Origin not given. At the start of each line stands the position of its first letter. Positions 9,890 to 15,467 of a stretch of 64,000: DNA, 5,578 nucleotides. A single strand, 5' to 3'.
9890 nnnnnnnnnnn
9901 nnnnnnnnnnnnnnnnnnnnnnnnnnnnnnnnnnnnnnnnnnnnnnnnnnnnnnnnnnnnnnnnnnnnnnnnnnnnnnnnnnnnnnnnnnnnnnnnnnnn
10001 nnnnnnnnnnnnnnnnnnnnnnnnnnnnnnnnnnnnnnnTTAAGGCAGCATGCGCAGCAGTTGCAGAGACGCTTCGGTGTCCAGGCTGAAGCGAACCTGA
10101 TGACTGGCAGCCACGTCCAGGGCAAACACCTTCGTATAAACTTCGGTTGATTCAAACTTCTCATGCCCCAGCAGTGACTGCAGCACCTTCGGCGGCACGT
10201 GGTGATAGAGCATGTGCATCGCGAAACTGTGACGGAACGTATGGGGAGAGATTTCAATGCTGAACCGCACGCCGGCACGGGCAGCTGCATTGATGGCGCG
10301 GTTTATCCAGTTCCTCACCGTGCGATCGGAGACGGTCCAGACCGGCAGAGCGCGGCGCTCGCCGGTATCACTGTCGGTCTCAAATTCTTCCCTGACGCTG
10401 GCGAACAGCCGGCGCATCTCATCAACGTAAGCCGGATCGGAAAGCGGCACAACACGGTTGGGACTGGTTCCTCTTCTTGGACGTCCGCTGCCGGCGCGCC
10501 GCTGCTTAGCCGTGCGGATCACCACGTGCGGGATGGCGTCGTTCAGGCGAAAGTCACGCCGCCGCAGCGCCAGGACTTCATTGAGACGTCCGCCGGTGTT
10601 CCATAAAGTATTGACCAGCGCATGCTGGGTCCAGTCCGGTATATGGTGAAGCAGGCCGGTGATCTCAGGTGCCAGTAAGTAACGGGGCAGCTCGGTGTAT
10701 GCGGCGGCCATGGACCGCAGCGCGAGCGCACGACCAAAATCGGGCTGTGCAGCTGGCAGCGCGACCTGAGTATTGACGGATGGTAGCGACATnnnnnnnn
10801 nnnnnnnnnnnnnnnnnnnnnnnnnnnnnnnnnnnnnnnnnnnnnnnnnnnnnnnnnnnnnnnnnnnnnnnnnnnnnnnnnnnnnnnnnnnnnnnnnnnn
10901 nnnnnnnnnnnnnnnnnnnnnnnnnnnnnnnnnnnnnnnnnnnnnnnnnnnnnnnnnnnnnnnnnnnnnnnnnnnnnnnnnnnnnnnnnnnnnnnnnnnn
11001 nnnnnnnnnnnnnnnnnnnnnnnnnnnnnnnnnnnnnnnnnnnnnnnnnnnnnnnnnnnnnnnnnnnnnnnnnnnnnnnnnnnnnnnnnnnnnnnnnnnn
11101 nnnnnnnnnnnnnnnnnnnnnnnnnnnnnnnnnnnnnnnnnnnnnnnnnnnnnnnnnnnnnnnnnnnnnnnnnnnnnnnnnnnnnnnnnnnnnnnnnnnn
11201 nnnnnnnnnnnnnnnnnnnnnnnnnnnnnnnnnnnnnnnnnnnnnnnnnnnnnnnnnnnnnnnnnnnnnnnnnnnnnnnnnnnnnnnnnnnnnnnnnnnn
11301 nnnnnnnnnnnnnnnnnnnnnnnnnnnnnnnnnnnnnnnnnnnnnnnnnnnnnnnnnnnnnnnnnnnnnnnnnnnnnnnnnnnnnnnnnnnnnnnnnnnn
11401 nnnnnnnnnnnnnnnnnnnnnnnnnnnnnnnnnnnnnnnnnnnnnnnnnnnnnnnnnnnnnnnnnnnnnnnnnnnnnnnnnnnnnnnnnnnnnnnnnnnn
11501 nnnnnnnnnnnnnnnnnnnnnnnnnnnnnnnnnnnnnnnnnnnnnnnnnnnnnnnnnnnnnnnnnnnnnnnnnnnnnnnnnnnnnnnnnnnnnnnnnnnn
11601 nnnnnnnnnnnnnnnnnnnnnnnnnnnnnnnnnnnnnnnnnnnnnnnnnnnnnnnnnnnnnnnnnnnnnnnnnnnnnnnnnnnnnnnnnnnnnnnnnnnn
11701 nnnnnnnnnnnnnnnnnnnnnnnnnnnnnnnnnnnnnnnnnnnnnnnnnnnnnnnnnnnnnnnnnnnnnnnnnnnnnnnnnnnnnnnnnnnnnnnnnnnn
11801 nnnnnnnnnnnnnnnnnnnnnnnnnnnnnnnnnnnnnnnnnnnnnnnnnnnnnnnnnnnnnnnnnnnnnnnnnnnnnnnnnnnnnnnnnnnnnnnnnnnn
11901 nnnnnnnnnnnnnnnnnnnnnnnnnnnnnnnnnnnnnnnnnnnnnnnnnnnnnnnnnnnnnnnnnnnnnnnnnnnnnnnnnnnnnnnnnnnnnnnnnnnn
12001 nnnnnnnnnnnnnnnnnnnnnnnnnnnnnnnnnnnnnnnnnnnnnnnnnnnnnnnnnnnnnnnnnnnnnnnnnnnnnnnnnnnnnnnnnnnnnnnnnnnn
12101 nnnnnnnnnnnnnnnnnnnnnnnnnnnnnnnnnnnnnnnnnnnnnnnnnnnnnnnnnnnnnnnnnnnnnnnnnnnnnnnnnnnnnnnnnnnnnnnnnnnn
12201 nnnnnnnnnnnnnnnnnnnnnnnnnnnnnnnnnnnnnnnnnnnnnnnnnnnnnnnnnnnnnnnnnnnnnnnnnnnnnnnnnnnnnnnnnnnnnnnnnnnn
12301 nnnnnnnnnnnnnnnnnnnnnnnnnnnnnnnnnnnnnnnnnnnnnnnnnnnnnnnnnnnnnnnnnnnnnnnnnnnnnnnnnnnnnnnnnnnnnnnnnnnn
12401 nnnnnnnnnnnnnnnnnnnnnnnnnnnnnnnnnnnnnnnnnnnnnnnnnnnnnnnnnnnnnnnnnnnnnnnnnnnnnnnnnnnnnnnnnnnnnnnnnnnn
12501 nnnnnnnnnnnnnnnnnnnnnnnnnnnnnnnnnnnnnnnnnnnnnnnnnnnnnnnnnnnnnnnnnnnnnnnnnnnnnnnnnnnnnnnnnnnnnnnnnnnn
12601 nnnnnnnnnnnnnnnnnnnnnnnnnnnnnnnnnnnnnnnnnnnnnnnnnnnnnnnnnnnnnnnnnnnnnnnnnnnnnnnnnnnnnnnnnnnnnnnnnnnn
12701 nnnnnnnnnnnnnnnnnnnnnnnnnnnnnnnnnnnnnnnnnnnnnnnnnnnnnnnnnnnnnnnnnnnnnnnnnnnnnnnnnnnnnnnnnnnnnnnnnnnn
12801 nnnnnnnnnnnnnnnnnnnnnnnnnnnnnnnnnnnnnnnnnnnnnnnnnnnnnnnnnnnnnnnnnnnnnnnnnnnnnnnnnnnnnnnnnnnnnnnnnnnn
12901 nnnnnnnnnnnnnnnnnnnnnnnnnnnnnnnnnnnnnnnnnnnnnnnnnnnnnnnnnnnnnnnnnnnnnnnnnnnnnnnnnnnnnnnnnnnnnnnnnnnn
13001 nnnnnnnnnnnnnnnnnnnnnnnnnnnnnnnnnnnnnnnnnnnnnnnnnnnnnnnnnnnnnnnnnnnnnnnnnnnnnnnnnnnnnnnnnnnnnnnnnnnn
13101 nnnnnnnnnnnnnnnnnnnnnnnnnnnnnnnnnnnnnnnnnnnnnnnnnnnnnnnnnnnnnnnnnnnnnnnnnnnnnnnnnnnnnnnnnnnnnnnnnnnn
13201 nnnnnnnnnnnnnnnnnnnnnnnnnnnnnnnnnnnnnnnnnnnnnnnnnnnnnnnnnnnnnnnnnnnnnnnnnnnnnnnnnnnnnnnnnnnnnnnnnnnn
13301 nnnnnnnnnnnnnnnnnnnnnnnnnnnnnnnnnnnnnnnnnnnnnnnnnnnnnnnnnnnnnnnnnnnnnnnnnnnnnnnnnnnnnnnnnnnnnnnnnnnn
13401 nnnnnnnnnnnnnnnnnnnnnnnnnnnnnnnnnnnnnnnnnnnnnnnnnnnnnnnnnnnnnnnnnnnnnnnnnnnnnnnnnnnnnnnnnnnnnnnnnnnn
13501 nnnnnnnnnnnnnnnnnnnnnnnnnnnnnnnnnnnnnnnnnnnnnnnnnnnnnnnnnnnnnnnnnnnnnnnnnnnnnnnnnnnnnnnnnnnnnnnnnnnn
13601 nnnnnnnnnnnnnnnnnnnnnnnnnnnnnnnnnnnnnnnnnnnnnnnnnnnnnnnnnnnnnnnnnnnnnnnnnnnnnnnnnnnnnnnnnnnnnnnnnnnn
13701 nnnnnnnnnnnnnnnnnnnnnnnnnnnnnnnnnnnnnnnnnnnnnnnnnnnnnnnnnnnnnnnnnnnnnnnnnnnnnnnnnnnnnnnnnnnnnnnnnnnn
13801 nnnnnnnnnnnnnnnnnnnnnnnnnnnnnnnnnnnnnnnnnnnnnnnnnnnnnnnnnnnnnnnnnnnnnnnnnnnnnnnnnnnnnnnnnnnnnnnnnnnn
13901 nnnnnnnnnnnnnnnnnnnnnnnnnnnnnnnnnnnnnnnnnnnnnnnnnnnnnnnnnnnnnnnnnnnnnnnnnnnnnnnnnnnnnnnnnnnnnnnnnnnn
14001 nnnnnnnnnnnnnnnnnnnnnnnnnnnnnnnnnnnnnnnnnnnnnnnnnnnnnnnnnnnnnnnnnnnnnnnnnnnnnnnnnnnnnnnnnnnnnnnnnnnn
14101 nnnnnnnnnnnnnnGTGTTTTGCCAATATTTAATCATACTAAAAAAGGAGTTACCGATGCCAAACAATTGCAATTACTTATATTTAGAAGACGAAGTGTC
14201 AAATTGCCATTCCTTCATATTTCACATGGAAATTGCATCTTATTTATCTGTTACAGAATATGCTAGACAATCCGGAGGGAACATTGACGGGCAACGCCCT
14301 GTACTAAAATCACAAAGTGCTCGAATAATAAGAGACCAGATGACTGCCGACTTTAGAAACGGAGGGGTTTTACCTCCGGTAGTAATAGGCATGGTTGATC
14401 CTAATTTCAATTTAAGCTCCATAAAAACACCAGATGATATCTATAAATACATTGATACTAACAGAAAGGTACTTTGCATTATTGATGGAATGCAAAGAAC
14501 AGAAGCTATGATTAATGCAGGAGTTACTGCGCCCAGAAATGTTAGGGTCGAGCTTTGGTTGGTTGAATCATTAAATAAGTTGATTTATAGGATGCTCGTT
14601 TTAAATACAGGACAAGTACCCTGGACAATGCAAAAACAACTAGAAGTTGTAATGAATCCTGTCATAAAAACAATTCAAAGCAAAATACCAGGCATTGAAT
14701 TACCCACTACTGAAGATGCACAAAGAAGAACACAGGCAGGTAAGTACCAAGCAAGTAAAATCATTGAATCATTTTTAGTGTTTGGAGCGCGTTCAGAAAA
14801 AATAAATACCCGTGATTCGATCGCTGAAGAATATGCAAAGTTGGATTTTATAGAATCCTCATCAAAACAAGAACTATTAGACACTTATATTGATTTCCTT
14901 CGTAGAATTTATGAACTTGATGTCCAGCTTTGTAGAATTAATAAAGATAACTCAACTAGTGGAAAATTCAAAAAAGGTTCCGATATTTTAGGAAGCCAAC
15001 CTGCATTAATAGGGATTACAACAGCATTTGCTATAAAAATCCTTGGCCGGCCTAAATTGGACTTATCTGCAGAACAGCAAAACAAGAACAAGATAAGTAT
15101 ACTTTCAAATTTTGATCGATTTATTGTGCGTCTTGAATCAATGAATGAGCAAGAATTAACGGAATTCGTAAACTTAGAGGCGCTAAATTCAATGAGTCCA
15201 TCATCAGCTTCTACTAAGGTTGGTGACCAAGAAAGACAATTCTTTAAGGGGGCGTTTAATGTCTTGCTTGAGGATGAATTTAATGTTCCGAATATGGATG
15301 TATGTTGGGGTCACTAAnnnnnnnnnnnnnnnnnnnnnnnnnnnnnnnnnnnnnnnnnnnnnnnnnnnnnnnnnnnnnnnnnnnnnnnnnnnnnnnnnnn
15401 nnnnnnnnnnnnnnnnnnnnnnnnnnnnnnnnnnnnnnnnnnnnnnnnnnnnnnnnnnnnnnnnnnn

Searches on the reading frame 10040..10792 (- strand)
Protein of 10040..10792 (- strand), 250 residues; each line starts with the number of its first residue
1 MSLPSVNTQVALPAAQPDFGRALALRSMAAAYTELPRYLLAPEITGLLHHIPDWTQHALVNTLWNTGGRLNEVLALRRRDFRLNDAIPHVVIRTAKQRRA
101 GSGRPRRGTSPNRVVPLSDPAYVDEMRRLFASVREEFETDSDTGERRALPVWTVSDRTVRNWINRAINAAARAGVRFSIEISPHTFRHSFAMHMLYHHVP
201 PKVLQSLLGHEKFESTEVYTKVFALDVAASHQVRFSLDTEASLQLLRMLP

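Call 3: search_protein_families(library=pfam, proteins=[window:10040-10792:-], max_evalue=1)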
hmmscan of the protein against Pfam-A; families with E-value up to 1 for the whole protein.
window:10040-10792:- (250 aa): 1 family
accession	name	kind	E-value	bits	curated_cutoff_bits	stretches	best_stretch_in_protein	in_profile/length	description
PF00589.27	Phage_integrase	-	4.5e-18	66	27.1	1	43-222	7-168/172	Phage integrase family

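Call 4: search_protein_families(library=padloc, proteins=[window:10040-10792:-], max_evalue=1)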
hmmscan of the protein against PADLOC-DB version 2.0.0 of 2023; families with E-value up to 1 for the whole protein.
window:10040-10792:- (250 aa): 0 families

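Call 5: search_protein_families(library=ncbifam, proteins=[window:10040-10792:-], max_evalue=1)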
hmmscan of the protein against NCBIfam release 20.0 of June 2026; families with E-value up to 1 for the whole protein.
window:10040-10792:- (250 aa): 12 families
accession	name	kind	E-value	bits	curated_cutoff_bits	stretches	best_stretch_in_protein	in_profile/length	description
TIGR02225.1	recomb_XerD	equivalog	1.7e-22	80.1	329.6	1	32-231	97-283/290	site-specific tyrosine recombinase XerD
NF040815.2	recomb_XerA_Arch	equivalog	3.4e-22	79.3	220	2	156-223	193-255/263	site-specific tyrosine recombinase/integron integrase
NF001399.0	PRK00283.1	subfamily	7.5e-22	77.9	279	1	30-228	105-289/300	tyrosine recombinase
TIGR02224.1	recomb_XerC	equivalog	1.4e-20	73.9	335.15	1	33-231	101-286/295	tyrosine recombinase XerC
NF002331.0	PRK01287.1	subfamily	1.9e-15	56.7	371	1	56-231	164-321/365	site-specific tyrosine recombinase XerC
TIGR02249.1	integrase_gron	subfamily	4.5e-15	55.8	265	2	162-224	241-302/315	integron integrase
NF003462.0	PRK05084.1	equivalog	9.7e-09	34.4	267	1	163-223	284-345/360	tyrosine recombinase XerS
NF011946.0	PRK15417.1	equivalog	2.9e-08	33.3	435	1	154-230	252-323/337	integron integrase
NF040693.1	recomb_GmtY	equivalog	2.3e-05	23.8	340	1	181-228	391-438/441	gamma-mobile-trio recombinase GmtY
NF007370.0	PRK09870.1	subfamily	0.0022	17.7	221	1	170-221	127-178/200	tyrosine-type DNA invertase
NF007371.0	PRK09871.1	subfamily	0.031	13.8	222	1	160-227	113-179/198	tyrosine-type DNA invertase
NF041502.1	integrase_1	equivalog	0.045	12.5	350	1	156-222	292-360/484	site-specific integrase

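Call 80: search_dna_similar(query=window:10040-10792:-, collection=plasmids, mode=protein, max_rows=12, max_evalue=1e-60)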
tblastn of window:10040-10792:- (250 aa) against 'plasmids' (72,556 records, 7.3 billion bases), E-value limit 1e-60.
The search stops at 5000 records and this limit was reached: more records match than are counted here, and every count below describes the 5000 best-scoring records only.
Records with a match: at least 5000; places in all: 5170; records where one place covers at least 80% of the query: 5000.
Best place of each record, by identity: 90-95% 2; 60-80% 118; <60% 4880.
By first word of the organism name: Escherichia 2034; Klebsiella 1833; Salmonella 410; Enterobacter 339; Citrobacter 77; Shigella 74; Serratia 69; Raoultella 40; Pantoea 37; Leclercia 16; and 18 more.
By predicted mobility (MOB-suite, as given by PLSDB): conjugative 3445; non-mobilizable 1032; mobilizable 523.
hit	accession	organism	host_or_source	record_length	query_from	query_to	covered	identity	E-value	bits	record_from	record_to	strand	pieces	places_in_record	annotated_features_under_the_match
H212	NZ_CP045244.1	Pantoea sp. JZ29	Euphorbia granulata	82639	1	250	100%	92.0%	3e-145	455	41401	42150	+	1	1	tyrosine-type recombinase/integrase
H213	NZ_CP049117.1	Pantoea stewartii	Dracaena sanderiana,cell ...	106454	1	247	99%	91.5%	2e-142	447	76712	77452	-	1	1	tyrosine-type recombinase/integrase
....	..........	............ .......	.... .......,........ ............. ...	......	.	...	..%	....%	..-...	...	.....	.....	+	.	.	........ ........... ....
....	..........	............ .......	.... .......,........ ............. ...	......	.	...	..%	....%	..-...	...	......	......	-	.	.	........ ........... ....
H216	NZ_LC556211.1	Enterobacter cloacae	-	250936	1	248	99%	74.3%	1e-115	370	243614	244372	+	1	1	tyrosine-type recombinase/integrase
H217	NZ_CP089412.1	Klebsiella oxytoca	Homo sapiens,blood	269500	1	248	99%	74.3%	1e-115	370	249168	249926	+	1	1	tyrosine-type recombinase/integrase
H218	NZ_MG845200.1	Klebsiella oxytoca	-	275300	1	248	99%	74.3%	1e-115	370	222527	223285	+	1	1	tyrosine-type recombinase/integrase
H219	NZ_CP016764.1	Citrobacter freundii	Homo sapiens,Sun Yat-sen Memorial ...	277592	1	248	99%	74.3%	1e-115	370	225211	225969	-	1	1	tyrosine-type recombinase/integrase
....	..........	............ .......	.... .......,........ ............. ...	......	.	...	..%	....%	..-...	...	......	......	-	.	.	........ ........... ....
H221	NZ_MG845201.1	Klebsiella pneumoniae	-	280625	1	248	99%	74.3%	1e-115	370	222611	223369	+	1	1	tyrosine-type recombinase/integrase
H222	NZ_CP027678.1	Salmonella enterica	bacterial culture,wild bird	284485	1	248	99%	74.3%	1e-115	370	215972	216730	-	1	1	tyrosine-type recombinase/integrase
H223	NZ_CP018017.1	Kosakonia radicincitans DSM 16656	winter wheat,phyllosphere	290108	1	248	99%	74.3%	1e-115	370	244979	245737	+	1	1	tyrosine-type recombinase/integrase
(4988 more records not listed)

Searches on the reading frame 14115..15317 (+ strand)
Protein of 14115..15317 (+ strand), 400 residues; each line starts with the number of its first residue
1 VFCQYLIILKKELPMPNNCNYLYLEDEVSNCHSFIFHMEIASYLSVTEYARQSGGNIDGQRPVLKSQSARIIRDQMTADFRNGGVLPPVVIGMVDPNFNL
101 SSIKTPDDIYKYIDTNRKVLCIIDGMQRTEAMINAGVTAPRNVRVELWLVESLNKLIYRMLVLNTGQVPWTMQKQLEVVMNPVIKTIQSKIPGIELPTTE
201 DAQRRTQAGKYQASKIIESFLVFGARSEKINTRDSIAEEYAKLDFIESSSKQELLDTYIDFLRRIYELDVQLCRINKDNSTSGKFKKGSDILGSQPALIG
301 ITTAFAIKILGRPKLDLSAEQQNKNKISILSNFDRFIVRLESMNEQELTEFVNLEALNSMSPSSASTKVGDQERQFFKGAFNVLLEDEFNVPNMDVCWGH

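Call 52: search_protein_families(library=pfam, proteins=[window:14115-15317:+], max_evalue=0.001)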
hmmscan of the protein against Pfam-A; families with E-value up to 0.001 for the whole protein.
window:14115-15317:+ (400 aa): 0 families

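Call 53: search_protein_families(library=padloc, proteins=[window:14115-15317:+], max_evalue=0.001)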
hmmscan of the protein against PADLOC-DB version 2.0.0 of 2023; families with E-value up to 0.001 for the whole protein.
window:14115-15317:+ (400 aa): 1 family
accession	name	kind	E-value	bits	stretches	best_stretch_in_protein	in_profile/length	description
PDLC03835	DzbA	-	1.7e-51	173.8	1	24-398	8-382/393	-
